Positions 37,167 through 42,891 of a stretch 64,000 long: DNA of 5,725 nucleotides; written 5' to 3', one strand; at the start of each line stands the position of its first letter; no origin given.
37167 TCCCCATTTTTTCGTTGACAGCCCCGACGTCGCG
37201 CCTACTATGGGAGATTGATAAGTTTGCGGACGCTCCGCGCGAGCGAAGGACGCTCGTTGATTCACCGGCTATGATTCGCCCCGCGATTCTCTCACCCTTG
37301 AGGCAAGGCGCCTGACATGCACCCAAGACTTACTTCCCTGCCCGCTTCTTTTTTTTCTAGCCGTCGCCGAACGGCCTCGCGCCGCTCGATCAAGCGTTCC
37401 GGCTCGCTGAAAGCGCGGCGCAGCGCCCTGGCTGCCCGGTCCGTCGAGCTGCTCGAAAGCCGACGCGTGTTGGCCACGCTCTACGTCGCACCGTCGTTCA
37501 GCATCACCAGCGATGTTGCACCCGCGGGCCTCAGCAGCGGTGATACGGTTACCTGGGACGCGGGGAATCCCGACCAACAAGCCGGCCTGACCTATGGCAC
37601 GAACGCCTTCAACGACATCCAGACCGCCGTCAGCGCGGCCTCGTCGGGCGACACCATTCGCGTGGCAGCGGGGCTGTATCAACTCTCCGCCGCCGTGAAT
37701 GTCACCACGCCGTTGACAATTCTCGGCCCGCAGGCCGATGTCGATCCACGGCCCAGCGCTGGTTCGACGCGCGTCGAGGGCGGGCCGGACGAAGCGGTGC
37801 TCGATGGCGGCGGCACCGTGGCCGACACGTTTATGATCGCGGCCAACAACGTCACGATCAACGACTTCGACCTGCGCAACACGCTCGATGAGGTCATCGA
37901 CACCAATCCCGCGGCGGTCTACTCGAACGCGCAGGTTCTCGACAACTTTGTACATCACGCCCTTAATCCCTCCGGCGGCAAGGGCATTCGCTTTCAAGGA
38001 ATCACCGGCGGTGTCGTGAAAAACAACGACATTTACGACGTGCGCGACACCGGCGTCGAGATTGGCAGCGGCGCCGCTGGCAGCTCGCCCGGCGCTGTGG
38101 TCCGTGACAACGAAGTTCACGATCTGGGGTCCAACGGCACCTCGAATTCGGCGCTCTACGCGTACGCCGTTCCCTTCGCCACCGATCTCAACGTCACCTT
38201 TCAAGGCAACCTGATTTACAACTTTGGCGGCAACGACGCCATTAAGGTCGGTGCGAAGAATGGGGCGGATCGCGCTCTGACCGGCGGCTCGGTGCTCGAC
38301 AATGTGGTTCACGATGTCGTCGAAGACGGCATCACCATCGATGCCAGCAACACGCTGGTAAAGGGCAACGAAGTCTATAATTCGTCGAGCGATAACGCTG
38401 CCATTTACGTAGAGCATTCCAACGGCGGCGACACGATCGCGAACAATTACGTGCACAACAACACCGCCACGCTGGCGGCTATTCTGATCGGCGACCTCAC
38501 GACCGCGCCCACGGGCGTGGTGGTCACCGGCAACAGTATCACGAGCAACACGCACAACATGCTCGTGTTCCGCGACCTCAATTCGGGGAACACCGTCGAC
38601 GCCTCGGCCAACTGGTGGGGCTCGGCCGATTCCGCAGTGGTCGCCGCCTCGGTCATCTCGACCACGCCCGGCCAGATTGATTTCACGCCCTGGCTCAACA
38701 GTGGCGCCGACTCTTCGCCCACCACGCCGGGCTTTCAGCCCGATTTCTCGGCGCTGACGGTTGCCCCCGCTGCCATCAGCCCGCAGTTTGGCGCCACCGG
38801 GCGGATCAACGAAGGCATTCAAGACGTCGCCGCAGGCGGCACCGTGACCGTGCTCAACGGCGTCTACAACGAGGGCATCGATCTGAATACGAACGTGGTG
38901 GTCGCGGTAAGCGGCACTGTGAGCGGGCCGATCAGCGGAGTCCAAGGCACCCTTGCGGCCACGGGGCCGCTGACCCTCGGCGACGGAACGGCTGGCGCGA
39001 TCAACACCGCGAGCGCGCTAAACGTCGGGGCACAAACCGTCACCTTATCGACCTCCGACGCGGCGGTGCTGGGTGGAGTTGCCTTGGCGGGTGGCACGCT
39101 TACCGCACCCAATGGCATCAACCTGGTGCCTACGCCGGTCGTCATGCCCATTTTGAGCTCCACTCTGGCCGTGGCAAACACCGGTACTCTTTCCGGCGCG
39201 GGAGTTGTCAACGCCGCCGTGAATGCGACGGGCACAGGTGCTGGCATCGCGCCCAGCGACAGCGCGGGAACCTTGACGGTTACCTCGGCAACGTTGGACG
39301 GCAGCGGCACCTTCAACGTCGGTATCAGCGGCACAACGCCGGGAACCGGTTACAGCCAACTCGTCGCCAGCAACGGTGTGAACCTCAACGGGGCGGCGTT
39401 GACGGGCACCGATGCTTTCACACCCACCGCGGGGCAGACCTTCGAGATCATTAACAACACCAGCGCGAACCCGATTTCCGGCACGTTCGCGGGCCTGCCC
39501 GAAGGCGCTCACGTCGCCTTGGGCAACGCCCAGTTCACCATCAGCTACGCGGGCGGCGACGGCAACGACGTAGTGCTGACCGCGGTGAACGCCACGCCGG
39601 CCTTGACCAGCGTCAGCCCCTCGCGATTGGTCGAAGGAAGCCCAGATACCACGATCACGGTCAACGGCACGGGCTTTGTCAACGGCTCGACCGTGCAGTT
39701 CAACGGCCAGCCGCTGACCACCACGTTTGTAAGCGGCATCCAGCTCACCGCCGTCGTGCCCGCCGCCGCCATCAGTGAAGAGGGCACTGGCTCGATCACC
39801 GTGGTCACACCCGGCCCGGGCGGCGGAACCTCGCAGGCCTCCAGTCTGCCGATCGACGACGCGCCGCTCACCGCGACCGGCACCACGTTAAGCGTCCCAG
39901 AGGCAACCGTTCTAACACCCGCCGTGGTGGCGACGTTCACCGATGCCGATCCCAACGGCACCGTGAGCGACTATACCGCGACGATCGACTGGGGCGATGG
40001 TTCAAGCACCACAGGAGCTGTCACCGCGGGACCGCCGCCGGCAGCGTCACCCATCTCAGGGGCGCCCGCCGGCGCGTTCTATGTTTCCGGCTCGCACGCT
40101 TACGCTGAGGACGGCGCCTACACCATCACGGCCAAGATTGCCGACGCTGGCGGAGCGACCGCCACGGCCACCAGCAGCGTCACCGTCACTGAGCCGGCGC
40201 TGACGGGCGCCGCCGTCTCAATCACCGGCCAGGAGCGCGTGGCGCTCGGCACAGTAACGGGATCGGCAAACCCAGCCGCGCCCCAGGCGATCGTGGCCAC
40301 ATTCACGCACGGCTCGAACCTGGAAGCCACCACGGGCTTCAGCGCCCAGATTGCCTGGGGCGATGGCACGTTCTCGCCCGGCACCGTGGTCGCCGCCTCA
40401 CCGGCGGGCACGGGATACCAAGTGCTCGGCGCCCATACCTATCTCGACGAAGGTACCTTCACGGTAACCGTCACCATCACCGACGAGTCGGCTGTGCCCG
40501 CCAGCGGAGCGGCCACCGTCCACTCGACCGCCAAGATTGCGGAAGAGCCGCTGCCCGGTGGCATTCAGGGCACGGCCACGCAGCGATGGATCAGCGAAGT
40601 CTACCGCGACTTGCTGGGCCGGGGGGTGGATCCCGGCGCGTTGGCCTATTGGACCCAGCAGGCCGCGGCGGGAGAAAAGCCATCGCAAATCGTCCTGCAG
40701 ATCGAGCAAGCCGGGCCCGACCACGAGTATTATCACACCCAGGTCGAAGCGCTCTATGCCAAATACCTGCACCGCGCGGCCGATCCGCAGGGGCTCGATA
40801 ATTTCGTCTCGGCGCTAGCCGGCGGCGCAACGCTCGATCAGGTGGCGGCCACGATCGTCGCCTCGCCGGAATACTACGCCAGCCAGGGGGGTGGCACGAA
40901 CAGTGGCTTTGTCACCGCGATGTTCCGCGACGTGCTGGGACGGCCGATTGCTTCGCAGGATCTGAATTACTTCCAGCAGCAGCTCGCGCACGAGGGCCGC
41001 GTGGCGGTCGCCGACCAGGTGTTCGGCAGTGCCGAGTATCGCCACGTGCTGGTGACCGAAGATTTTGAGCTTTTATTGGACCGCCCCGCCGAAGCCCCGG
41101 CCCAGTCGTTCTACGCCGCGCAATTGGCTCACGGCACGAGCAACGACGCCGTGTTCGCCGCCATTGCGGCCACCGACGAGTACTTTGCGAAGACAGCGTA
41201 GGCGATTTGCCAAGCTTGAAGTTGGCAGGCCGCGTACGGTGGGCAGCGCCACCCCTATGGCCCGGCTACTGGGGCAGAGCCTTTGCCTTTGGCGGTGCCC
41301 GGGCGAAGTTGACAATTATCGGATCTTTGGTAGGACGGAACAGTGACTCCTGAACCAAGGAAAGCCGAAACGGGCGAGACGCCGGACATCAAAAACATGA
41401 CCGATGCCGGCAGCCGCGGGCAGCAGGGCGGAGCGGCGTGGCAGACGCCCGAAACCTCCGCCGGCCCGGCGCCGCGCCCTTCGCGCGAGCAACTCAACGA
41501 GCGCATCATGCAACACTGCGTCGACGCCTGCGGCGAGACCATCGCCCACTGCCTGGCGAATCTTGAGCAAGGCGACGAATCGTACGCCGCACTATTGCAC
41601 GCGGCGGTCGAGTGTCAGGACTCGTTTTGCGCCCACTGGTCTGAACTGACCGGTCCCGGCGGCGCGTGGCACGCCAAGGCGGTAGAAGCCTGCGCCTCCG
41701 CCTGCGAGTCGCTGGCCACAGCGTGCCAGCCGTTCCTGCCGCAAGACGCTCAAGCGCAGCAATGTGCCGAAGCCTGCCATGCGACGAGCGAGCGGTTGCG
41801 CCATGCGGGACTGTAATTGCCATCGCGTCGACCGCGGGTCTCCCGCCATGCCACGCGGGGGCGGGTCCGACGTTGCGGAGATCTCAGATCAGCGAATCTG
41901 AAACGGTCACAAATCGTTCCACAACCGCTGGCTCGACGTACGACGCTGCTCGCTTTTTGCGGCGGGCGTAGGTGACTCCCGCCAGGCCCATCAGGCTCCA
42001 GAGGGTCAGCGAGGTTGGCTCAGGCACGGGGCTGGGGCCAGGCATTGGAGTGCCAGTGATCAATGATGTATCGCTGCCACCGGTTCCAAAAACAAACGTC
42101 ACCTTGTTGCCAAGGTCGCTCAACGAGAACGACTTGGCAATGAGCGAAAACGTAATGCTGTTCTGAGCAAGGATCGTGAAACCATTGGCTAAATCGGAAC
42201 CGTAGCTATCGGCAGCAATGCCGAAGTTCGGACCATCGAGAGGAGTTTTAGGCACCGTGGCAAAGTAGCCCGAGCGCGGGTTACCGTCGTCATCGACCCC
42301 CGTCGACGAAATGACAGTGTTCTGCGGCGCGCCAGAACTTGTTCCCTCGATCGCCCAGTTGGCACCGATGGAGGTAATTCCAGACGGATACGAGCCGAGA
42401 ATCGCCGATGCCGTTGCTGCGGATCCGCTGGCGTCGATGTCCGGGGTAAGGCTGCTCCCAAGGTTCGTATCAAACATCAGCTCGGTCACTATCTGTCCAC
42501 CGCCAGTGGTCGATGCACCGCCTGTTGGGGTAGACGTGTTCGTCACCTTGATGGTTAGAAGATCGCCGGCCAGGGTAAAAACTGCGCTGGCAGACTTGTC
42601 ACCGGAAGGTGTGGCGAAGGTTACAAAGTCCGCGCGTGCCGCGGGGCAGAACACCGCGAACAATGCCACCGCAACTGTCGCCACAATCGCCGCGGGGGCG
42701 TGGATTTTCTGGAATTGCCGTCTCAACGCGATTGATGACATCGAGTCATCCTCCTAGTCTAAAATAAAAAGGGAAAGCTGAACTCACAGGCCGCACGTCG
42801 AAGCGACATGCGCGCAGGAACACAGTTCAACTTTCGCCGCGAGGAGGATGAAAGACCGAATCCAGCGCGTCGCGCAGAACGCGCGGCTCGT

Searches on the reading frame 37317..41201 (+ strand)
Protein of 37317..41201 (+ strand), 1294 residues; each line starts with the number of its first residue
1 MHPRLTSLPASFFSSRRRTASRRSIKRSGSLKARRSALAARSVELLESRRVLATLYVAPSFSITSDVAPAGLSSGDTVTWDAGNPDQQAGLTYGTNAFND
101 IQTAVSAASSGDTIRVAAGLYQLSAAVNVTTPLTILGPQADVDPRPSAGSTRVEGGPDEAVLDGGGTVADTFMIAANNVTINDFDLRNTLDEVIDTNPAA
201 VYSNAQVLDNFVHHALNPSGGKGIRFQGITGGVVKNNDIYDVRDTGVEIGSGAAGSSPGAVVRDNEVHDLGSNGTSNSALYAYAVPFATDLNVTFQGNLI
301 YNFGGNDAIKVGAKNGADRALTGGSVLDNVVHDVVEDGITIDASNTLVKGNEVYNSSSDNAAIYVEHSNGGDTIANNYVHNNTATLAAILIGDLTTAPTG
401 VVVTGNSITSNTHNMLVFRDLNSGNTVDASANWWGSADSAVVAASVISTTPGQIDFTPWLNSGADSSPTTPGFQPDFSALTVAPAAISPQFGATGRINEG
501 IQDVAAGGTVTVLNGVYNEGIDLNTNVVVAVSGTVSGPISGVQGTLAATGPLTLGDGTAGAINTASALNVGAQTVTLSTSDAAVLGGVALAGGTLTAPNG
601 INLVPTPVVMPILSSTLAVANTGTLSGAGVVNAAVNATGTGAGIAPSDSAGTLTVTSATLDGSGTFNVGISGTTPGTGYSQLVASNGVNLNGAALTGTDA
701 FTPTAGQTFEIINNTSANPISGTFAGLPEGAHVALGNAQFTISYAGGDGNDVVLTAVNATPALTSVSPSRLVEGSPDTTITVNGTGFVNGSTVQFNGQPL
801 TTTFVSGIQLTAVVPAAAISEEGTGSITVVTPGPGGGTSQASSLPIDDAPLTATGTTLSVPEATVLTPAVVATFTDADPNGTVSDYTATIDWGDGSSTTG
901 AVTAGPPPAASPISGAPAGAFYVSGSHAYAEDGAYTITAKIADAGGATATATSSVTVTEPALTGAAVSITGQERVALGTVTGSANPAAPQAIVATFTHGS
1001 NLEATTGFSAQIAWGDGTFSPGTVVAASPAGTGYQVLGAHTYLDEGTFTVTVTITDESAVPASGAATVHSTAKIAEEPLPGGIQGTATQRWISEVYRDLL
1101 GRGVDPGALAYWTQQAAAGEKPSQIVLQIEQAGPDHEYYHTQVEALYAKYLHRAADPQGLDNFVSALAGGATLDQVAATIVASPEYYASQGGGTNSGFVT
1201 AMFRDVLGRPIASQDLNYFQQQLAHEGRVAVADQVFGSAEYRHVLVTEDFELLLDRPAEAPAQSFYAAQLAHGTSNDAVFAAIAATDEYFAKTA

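Call 66: search_protein_families(library=pfam, proteins=[window:37317-41201:+], max_evalue=0.1)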
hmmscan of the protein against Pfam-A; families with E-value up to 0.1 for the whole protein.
window:37317-41201:+ (1294 aa): 5 families
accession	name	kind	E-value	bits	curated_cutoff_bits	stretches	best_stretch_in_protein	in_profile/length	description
PF13946.11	DUF4214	-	2.3e-22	79.3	23.2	3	1177-1242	1-69/72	Domain of unknown function (DUF4214)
PF18911.6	PKD_4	-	1e-06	29.1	27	2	1038-1065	52-78/85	PKD domain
PF13229.12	Beta_helix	-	1.7e-05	24.9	25.9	2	290-427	31-153/158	Right handed beta helix region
PF00801.26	PKD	-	0.00081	19.8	23.5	1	981-1057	5-68/80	PKD domain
PF00427.26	PBS_linker_poly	-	0.0045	17.5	28.7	1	1192-1243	63-115/126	Phycobilisome Linker polypeptide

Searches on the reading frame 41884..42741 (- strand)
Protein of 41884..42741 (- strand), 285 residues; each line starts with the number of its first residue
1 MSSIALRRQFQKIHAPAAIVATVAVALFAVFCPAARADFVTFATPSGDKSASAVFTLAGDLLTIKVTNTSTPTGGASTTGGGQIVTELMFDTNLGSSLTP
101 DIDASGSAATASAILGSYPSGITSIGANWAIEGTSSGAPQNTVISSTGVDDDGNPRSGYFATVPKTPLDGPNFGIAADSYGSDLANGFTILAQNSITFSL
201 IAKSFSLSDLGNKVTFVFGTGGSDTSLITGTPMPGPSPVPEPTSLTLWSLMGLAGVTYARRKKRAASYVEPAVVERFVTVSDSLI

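Call 5: search_protein_families(library=ncbifam, proteins=[window:41884-42741:-], max_evalue=1)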
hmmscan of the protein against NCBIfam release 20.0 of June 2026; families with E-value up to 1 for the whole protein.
window:41884-42741:- (285 aa): 5 families
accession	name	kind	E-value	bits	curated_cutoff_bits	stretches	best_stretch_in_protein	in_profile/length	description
NF045504.1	Xrt_dep_XDD4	subfamily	4.1e-19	69.3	40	1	30-223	3-201/202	XDD4 family exosortase-dependent surface protein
NF033947.0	PEP-cistern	hypoth_equivalog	0.0013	18.5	60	1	184-262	117-195/195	cistern family PEP-CTERM protein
NF041927.1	Xrt_dep_XDP1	equivalog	0.051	13.5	125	1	233-263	213-242/242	exosortase-dependent surface protein XDP1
TIGR02595.1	PEP_CTERM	domain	0.12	13.3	16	1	239-264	1-24/24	PEP-CTERM sorting domain-containing protein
TIGR03501.1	GlyGly_CTERM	domain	0.13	13.1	15.5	1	244-262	4-22/22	GlyGly-CTERM sorting domain-containing protein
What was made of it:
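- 41884..42741 (-): XDD4-family exosortase-dependent surface protein (sorting signal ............RRKKR), paired with S3. NF045504 69.3 bits against a cut-off of 40 (call 5).
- On XDD4 family exosortase-dependent surface protein (NF045504), applied to the partner gene 41884-42741(-): 69.3 bits (call 5).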

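Call 6: search_protein_families(library=pfam, proteins=[window:41884-42741:-], max_evalue=1)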
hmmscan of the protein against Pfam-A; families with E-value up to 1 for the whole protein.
window:41884-42741:- (285 aa): 1 family
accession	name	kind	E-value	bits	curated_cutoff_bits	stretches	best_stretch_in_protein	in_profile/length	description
PF07589.16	PEP-CTERM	-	0.0017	18.8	20.7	1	238-262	1-24/24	PEP-CTERM motif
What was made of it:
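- Checked: The gene after S3 (41884-42741, -) is an XDD4-family exosortase-dependent surface protein: 69.3 bits against a cut-off of 40 (calls 5, 6).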
